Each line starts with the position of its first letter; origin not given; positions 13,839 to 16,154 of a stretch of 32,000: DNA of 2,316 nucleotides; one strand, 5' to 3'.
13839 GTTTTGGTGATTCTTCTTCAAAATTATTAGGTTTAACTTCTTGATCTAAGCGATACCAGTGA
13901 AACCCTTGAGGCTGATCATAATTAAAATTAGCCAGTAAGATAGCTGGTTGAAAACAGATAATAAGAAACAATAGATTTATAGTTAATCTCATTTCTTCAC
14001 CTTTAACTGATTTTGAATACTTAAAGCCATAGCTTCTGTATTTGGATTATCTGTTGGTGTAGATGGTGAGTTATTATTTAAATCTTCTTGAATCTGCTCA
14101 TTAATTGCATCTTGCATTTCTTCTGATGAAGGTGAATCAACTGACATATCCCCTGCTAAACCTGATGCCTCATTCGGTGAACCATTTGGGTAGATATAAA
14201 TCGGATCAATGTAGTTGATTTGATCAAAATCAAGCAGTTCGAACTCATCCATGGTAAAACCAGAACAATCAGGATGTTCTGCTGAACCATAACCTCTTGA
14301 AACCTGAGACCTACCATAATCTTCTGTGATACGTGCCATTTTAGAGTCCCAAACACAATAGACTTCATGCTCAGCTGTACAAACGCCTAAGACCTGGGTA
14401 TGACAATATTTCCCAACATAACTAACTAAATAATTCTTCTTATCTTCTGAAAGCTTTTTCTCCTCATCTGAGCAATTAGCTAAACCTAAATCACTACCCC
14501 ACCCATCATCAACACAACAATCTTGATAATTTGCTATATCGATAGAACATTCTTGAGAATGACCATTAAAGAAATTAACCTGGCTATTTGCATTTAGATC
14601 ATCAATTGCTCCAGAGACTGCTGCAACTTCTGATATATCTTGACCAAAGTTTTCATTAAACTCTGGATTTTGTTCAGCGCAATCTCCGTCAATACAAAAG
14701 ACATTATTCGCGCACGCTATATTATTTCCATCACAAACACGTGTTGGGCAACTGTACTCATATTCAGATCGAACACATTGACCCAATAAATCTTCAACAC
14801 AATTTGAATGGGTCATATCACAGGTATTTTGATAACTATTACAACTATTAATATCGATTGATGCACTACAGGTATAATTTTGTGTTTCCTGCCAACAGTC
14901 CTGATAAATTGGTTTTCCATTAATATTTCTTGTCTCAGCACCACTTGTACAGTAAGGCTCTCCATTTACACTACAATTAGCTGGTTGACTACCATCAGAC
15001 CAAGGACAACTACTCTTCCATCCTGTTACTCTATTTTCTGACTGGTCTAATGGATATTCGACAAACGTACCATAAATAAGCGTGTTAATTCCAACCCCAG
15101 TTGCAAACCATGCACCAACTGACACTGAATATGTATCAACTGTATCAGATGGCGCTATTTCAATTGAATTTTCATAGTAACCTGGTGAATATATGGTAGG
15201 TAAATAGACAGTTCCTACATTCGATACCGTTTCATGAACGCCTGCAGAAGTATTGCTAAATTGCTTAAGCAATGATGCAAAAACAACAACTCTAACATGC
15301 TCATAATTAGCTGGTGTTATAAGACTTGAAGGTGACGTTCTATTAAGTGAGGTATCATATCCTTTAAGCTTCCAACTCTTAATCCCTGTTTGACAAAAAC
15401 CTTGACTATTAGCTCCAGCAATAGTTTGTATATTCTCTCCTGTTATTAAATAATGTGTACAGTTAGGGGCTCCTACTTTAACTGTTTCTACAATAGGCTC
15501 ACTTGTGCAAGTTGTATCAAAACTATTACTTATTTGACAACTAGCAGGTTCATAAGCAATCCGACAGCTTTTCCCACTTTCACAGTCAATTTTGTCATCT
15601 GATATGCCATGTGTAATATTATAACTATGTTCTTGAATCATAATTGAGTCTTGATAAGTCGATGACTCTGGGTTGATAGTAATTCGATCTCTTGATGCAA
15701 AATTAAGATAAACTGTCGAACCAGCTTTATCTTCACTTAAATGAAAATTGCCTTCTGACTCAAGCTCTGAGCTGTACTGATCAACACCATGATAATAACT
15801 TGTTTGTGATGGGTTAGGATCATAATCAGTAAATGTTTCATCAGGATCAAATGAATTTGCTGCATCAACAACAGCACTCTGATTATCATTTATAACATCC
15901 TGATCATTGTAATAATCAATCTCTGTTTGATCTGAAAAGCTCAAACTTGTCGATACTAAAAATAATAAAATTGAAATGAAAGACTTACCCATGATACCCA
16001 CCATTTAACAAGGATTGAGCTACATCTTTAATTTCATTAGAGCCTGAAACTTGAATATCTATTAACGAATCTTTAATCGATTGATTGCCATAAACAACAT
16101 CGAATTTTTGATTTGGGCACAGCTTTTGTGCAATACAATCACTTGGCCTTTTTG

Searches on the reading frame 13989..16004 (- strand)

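Call 66: search_protein_families(library=pfam, proteins=[window:13989-16004:-], max_evalue=0.001)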
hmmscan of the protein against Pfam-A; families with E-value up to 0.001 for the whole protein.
window:13989-16004:- (671 aa): 1 family
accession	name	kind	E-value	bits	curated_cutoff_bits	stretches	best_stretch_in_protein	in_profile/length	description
PF06986.16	F_T4SS_TraN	-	1.5e-65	221.6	23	1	344-584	1-240/240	F-type Type IV secretion system, TraN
